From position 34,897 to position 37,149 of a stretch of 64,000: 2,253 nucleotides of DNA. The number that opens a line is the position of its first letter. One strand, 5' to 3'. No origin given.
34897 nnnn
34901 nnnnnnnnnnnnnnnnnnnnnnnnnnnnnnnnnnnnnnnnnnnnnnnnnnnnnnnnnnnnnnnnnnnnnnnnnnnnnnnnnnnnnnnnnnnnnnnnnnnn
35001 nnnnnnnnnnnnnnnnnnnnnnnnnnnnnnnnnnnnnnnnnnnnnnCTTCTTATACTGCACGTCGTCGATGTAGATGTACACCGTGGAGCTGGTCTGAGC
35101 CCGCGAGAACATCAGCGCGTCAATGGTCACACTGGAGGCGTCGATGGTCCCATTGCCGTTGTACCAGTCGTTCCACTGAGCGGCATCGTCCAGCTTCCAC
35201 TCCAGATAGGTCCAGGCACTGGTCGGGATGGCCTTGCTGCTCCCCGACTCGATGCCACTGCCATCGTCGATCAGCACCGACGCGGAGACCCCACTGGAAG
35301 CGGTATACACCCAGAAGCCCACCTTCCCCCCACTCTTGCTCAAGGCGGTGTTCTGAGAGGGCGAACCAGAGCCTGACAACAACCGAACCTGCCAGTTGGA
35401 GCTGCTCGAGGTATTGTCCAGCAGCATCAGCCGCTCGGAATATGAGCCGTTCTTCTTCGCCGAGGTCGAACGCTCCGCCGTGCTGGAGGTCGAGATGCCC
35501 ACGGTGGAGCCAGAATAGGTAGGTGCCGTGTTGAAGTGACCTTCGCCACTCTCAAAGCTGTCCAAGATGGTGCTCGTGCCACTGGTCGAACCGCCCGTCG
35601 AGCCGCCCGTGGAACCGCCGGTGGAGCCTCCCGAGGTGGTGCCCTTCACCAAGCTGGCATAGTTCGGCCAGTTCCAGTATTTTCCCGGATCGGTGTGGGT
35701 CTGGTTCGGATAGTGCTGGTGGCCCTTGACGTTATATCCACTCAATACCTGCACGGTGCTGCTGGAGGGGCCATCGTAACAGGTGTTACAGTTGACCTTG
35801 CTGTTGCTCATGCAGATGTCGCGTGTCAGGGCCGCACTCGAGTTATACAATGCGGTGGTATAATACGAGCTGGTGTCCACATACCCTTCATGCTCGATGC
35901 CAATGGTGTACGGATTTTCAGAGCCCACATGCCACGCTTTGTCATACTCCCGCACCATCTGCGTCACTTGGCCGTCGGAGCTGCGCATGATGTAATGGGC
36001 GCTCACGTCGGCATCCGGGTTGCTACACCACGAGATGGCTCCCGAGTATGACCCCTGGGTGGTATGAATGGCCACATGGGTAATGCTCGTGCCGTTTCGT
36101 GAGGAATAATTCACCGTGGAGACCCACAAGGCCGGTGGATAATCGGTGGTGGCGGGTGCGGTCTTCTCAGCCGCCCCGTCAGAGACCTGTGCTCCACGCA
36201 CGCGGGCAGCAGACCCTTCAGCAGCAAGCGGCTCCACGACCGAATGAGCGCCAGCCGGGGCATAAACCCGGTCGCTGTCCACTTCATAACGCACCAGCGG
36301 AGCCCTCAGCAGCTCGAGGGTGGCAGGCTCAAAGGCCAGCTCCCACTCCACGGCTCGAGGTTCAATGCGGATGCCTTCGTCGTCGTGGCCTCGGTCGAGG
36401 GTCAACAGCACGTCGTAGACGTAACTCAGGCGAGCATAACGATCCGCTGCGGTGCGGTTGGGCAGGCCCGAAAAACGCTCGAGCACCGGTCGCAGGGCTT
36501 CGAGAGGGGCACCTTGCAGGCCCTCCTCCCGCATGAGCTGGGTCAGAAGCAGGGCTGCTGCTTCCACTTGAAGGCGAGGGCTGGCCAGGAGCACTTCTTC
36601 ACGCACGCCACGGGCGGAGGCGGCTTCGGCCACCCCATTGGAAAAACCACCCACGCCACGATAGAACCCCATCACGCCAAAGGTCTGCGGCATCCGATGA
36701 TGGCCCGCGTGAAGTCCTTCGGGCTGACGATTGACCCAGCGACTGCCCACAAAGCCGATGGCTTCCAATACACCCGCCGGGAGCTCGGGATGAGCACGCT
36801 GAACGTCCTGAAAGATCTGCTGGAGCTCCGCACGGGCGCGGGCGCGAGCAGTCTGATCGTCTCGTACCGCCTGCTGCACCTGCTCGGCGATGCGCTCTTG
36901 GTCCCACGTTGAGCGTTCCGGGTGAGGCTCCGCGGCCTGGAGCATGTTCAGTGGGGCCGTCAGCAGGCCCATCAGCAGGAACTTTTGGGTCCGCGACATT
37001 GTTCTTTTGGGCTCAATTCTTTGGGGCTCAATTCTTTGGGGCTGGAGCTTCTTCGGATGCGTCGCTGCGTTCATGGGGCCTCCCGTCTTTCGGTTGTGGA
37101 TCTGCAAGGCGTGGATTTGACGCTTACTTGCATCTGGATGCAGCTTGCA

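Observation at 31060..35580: Two different peptidoglycan enzymes share a novel approximately 175-aa C-terminal domain and sit convergently around a small lipoprotein/membrane gene cluster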

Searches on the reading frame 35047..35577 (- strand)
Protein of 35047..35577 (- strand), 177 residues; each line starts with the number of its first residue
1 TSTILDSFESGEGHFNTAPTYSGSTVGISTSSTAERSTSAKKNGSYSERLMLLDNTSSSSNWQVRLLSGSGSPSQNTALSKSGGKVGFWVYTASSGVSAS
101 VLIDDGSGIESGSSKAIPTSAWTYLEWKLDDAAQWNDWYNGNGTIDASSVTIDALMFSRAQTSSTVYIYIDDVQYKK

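Call 4: search_protein_families(library=pfam, proteins=[window:35047-35577:-], max_evalue=10)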
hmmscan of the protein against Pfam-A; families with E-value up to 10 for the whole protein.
seq(177 aa): 2 families
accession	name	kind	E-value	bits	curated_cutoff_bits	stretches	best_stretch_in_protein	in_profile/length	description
PF00419.26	Fimbrial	-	0.15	12.8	25.6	1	55-112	53-107/151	Fimbrial protein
PF02241.23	MCR_beta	-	0.23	11.5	25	1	123-173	103-151/249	Methyl-coenzyme M reductase beta subunit, C-terminal domain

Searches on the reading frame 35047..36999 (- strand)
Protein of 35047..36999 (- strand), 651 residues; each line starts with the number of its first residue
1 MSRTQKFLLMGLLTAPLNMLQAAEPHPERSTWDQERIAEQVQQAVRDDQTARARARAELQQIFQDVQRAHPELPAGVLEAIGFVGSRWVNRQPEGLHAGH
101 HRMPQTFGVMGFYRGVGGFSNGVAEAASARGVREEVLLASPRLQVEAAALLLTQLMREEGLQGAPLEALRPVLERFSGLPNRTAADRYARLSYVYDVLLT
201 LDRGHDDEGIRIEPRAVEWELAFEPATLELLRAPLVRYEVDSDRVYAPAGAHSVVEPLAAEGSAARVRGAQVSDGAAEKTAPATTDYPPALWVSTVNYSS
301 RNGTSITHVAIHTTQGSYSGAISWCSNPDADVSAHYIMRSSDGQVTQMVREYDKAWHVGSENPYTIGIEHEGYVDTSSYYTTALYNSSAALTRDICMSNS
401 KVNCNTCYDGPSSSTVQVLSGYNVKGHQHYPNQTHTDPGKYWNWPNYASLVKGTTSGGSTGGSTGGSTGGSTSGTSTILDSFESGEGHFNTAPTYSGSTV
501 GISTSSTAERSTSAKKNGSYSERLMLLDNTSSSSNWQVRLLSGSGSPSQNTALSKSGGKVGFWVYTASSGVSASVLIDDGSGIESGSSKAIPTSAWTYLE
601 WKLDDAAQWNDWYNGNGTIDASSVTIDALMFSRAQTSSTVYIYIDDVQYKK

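Call 4: search_protein_families(library=pfam, proteins=[window:35047-36999:-], max_evalue=10)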
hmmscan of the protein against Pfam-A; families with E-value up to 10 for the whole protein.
window:35047-36999:- (651 aa): 1 family
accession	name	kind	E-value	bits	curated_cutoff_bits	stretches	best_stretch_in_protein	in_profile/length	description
PF01510.30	Amidase_2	-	3.8e-22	79.5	26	1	303-440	2-131/131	N-acetylmuramoyl-L-alanine amidase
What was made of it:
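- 35044..36999 (-): Protein B, 651 aa: signal-peptide-like N-terminus, conserved unannotated N-terminal region, Amidase_2 domain, S/G/T linker, X domain. Pfam Amidase_2 3.8e-22 (call 4).
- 35680..36093 (-): Amidase_2 catalytic domain of B (aa 303-440). Pfam (call 4).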

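Call 6: search_protein_families(library=ncbifam, proteins=[window:35047-36999:-], max_evalue=1)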
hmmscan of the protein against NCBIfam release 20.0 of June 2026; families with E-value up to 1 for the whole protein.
window:35047-36999:- (651 aa): 2 families
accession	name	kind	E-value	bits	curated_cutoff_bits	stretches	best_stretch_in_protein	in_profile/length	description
NF008758.0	PRK11789.1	equivalog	1.6e-11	43.9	143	2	330-402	74-151/190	1,6-anhydro-N-acetylmuramyl-L-alanine amidase AmpD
NF011043.0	PRK14473.1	equivalog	0.0017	18.4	168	1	7-68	23-85/164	F0F1 ATP synthase subunit B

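Call 40: find_homologous_proteins(query=window:35047-36999:-, max_evalue=1e-10)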
Query window:35047-36999:- (651 aa): 1921 proteins with E <= 1e-10 among 8000 candidates; the best 120 are listed.
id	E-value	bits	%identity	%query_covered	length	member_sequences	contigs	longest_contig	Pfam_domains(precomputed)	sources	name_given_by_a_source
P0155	2.9e-268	910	67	94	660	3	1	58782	PF01510.31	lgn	-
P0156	3.0e-244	831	61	94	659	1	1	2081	PF01510.31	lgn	-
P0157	3.4e-239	814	62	94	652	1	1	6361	PF01510.31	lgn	-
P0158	1.2e-235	802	60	95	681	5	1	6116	PF01510.31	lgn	-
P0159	1.8e-225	768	57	98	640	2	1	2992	PF01510.31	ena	-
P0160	1.6e-222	759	57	95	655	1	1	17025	PF01510.31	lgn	-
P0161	5.4e-217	741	56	94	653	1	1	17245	PF01510.31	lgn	-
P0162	9.8e-217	740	54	100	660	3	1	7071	PF01510.31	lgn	-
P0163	2.2e-216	738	55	94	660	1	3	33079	PF01510.31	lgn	-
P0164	3.7e-215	734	54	100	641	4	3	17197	PF01510.31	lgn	-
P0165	4.3e-207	708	56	95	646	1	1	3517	PF01510.31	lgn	-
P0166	5.1e-191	655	53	90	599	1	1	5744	PF01510.31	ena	-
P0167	1.5e-190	653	53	90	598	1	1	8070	PF01510.31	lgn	-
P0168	2.0e-188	646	50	100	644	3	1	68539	PF01510.31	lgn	-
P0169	3.8e-185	635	49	95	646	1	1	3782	PF01510.31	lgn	-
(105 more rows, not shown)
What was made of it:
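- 35044..36999 (-): 1921 full-length-type relatives (call 40).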

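Call 42: find_encoding_contigs(protein=P0155, flank=10000, max_places=3)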
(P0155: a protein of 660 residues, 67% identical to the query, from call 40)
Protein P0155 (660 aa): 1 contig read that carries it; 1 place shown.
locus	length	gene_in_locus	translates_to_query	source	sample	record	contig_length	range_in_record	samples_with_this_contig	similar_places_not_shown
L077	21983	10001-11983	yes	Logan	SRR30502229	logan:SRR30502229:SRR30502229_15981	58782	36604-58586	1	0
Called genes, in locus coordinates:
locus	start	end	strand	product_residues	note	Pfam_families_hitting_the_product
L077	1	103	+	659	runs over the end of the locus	PF13522:GATase_6, PF13537:GATase_7, PF00733:Asn_synthase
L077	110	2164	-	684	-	PF03462:PCRF (weak)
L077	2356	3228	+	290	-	-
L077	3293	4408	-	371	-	-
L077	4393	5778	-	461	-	PF20308:TPR-S (faint), PF13424:TPR_12 (faint), PF21545:T7SS_EccA1_N (faint), PF00515:TPR_1 (faint), PF07719:TPR_2 (faint), PF23914:TPR_CcmH_CycH (weak), PF13432:TPR_16 (weak), PF14559:TPR_19 (weak), +10 more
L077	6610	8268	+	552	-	PF05935:Arylsulfotrans, PF14269:Arylsulfotran_2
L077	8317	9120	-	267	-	-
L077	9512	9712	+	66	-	-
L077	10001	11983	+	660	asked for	PF01510:Amidase_2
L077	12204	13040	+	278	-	PF02348:CTP_transf_3, PF12804:NTP_transf_3 (faint)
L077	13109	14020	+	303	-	PF00793:DAHP_synth_1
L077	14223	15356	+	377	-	PF01447:Peptidase_M4, PF02868:Peptidase_M4_C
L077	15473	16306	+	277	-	PF00198:2-oxoacid_dh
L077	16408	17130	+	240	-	-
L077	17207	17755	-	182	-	-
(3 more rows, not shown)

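Call 57: search_solved_structures(query=window:35047-36999:-, max_evalue=0.01, show_alignments=1)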
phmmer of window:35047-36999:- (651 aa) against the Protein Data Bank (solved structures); distinct sequences matched with E-value up to 0.01: 1.
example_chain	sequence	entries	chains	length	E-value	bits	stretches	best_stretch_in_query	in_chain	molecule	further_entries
1j3g_A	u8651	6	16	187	0.00026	23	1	331-447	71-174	AmpD protein | 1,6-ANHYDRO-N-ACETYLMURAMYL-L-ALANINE AMIDASE AMPD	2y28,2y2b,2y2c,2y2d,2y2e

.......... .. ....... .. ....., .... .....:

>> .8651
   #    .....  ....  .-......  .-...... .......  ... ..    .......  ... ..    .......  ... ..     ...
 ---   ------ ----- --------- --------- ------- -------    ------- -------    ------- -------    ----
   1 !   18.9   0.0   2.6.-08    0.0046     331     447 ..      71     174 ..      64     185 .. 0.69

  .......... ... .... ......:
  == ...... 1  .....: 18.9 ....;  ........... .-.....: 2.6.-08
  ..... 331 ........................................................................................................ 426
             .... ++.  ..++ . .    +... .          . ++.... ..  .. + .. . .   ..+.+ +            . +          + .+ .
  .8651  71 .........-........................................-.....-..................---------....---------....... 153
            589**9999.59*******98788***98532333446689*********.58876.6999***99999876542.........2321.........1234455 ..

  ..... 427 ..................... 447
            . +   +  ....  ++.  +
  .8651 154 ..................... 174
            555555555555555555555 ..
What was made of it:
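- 35680..36093 (-): Alignment to AmpD 1j3g pairs GHQH...HTDPG with GH...KTDPG (call 57).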

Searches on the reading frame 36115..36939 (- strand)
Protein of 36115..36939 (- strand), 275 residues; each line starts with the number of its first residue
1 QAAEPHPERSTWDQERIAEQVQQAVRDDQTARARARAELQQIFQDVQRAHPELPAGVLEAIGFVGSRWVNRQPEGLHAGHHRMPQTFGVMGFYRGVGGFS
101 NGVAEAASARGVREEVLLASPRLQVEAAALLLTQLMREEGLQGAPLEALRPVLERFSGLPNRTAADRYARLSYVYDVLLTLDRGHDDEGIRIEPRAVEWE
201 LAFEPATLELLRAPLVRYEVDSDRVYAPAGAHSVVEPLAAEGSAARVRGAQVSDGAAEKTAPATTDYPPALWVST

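Call 78: search_solved_structures(query=A5, max_evalue=10, show_alignments=1)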
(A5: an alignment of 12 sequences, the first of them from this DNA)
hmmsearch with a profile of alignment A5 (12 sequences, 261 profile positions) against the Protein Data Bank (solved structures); distinct sequences matched with E-value up to 10: 2.
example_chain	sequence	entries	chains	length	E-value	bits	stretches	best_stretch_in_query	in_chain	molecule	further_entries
5wmm_B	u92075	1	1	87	0.72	12.5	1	47-71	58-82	MbtH homologue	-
2gtv_X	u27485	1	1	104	1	12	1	157-204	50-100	chorismate mutase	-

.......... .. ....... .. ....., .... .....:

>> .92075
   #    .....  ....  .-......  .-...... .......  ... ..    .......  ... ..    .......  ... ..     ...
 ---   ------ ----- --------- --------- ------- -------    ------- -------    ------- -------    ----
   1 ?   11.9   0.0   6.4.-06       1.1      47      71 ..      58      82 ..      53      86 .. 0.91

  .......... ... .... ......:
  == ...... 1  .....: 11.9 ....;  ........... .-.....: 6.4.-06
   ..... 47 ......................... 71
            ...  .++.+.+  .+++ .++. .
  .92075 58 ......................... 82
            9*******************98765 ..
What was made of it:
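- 36115..36939 (-): Conserved N-terminal region of B (aa 21-295) with no known family; invariant motif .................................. No PDB sequence hit (call 78).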
